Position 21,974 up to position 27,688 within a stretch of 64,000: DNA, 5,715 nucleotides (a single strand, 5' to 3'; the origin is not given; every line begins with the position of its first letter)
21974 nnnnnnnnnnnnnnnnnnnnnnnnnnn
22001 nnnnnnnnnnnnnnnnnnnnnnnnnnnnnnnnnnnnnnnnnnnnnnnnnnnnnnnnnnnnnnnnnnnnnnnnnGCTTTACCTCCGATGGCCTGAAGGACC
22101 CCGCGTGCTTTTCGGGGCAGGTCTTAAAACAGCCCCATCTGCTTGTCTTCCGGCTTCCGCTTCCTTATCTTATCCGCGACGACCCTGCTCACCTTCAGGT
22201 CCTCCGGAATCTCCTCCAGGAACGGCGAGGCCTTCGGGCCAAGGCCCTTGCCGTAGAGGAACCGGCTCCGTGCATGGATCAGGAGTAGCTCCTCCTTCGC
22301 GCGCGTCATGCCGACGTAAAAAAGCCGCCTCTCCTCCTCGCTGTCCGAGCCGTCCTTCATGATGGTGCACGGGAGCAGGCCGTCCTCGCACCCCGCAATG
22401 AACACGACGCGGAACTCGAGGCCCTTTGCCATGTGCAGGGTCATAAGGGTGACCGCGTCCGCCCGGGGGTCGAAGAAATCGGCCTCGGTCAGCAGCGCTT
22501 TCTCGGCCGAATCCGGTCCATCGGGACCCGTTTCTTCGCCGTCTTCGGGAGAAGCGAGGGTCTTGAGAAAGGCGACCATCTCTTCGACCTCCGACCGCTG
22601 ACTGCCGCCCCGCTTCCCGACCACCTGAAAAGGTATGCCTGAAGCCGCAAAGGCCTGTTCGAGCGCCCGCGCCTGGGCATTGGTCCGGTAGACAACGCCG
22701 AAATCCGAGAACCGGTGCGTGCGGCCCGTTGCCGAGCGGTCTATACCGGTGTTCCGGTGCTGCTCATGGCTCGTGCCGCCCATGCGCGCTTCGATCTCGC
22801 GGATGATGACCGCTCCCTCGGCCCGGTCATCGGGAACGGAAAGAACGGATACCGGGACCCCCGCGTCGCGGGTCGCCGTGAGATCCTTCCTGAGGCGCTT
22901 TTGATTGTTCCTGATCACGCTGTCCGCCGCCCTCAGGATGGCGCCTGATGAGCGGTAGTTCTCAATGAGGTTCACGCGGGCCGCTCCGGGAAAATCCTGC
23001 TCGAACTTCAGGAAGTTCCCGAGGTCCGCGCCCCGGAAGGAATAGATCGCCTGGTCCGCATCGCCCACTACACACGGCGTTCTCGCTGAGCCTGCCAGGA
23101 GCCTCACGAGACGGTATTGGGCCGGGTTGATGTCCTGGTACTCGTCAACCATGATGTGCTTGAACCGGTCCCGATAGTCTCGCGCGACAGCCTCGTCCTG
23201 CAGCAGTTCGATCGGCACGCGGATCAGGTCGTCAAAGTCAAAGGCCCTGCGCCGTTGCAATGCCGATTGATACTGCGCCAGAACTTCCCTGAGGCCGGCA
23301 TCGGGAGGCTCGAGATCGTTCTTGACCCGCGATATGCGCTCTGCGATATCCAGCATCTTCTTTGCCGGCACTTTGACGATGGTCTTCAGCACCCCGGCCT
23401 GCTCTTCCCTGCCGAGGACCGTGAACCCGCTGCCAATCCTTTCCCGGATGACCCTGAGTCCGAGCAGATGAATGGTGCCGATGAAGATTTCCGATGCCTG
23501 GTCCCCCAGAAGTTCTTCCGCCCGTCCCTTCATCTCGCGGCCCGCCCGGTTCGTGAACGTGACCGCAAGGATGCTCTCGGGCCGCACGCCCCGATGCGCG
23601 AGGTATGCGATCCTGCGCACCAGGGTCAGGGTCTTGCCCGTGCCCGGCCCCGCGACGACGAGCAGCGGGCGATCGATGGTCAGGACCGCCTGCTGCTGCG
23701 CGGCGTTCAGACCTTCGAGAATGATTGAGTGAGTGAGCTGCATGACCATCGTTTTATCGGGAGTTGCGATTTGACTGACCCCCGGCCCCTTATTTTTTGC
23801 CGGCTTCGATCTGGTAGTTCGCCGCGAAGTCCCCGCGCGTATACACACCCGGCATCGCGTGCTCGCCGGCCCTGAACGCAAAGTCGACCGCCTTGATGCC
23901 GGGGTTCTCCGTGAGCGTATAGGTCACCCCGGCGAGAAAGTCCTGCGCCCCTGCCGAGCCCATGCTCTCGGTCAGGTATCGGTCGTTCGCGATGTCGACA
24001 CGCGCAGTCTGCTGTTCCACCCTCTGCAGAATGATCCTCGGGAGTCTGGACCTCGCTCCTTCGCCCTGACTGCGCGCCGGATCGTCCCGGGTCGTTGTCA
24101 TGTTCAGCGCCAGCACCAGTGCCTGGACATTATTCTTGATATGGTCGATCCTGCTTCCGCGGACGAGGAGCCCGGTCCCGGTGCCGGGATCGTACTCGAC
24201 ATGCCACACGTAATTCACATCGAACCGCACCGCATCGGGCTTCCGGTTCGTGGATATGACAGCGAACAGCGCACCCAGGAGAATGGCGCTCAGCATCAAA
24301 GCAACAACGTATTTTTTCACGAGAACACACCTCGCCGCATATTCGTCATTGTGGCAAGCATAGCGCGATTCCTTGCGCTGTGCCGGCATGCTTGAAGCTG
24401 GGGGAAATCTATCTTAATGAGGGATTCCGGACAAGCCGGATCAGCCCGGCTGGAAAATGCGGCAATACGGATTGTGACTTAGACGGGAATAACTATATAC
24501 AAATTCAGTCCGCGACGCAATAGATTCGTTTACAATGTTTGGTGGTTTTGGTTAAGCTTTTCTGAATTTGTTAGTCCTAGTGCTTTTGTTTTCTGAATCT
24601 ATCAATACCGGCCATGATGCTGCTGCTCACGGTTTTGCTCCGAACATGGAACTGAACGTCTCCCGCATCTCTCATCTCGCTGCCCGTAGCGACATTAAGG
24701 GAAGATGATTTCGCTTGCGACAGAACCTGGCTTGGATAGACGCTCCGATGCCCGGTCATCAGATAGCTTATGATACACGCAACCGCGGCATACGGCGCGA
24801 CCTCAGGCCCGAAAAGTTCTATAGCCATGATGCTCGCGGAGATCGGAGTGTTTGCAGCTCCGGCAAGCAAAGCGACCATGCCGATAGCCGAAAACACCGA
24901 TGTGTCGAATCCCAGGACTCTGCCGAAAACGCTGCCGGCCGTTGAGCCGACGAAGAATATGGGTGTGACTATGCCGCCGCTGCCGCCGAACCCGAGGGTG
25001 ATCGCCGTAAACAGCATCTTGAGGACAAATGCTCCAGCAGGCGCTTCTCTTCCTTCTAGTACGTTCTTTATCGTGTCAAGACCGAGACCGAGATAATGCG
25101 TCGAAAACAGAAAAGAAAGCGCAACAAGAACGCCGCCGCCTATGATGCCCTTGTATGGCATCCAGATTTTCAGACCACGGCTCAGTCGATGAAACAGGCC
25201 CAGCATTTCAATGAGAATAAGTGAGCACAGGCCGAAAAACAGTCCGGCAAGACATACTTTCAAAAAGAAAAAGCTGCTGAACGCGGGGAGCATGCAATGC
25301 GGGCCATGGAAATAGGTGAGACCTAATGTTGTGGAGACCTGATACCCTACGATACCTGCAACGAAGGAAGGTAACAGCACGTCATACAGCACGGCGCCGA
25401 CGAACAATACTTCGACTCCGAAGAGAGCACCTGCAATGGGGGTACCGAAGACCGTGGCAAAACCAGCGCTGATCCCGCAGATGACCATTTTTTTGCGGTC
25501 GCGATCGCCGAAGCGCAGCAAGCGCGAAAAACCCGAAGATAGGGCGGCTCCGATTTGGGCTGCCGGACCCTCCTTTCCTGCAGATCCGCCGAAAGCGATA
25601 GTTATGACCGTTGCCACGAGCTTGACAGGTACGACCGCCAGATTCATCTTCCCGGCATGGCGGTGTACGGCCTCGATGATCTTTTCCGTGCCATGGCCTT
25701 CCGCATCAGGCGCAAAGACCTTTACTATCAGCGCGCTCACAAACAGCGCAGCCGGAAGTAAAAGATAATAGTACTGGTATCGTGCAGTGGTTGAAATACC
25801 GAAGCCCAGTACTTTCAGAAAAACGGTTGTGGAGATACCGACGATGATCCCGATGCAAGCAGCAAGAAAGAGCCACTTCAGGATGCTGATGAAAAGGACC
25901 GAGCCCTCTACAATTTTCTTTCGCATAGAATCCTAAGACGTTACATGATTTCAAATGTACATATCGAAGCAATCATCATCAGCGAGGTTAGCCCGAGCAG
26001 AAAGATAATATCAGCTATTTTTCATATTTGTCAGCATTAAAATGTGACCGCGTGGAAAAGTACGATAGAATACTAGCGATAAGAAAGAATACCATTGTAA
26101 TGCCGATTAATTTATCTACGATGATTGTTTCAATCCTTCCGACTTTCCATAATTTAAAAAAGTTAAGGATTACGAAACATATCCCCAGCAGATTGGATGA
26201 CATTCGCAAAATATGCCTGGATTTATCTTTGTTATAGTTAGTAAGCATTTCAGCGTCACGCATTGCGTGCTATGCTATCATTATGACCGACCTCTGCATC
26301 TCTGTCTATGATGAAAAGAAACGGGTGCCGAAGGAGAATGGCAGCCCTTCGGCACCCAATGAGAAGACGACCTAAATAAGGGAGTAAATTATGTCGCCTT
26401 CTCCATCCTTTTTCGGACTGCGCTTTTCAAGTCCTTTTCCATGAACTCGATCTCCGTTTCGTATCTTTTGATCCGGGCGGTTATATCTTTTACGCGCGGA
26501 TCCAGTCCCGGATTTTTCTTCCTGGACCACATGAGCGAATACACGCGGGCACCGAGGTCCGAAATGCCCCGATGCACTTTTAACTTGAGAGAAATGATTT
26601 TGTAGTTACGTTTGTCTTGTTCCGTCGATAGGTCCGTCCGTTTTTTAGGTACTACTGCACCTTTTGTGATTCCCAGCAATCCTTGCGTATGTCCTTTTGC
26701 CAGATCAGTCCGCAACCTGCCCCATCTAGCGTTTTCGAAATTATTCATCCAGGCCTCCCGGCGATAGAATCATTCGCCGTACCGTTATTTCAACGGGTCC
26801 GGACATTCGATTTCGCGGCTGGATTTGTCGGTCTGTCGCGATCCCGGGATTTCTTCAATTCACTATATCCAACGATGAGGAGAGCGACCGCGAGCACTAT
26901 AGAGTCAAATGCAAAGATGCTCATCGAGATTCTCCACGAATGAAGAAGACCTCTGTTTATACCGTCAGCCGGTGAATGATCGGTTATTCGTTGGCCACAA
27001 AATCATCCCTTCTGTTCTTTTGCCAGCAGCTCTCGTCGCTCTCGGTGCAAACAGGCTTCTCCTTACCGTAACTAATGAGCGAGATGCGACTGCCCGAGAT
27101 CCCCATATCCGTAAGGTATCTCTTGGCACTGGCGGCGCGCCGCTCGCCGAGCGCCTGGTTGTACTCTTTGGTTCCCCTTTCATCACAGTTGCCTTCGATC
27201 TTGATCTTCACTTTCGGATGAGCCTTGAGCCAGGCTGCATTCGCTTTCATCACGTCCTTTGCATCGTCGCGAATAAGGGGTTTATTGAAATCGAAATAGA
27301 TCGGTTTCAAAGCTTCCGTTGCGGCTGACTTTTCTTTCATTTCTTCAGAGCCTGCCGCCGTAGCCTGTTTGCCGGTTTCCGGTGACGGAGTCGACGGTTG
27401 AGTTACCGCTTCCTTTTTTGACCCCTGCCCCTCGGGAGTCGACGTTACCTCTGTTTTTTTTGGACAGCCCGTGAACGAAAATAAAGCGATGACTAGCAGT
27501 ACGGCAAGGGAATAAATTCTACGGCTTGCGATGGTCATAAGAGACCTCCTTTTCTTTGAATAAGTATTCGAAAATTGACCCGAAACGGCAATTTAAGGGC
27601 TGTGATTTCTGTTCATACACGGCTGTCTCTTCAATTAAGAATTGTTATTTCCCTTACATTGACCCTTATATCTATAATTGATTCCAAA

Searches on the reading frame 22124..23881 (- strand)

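Call 36: search_protein_families(library=pfam, proteins=[window:22124-23881:-], max_evalue=0.00001)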
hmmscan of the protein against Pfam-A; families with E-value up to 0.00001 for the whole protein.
window:22124-23881:- (585 aa): 4 families
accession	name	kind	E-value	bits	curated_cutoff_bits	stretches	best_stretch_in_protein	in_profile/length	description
PF00580.27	UvrD-helicase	-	9.4e-69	232.5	23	1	58-298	1-271/271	UvrD/REP helicase N-terminal domain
PF13361.12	UvrD_C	-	2.3e-42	146.1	25.6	2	473-538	284-349/350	UvrD-like helicase C-terminal domain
PF13245.12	AAA_19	-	1.4e-22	80.7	25.1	1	62-283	1-134/134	AAA domain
PF13538.12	UvrD_C_2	-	2.1e-10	40.7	27.4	1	477-535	2-52/52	UvrD-like helicase C-terminal domain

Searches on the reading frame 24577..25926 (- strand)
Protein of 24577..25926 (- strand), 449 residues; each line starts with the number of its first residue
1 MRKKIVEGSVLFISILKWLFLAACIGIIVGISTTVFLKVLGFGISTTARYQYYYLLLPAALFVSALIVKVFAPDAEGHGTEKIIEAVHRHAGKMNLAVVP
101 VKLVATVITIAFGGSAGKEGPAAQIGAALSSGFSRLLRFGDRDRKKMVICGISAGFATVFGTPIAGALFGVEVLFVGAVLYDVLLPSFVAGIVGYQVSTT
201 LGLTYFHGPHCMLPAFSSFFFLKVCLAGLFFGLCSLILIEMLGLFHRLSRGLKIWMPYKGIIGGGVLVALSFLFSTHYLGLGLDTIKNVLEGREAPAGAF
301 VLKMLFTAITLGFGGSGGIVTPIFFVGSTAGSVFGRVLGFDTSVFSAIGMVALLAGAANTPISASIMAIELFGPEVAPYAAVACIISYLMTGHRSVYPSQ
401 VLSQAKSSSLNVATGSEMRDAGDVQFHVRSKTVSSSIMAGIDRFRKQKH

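Call 36: search_protein_families(library=pfam, proteins=[window:24577-25926:-], max_evalue=0.00001)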
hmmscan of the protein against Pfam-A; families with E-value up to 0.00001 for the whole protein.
window:24577-25926:- (449 aa): 1 family
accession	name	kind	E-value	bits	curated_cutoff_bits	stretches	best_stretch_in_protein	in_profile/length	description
PF00654.25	Voltage_CLC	-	7.8e-76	255.9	24.8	1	61-391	2-345/346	Voltage gated chloride channel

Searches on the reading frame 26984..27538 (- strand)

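Call 36: search_protein_families(library=pfam, proteins=[window:26984-27538:-], max_evalue=0.00001)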
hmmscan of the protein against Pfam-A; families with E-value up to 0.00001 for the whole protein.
window:26984-27538:- (184 aa): 1 family
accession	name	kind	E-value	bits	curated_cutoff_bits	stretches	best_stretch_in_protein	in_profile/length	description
PF00691.25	OmpA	-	1e-20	74.3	27.2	1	81-173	1-95/98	OmpA family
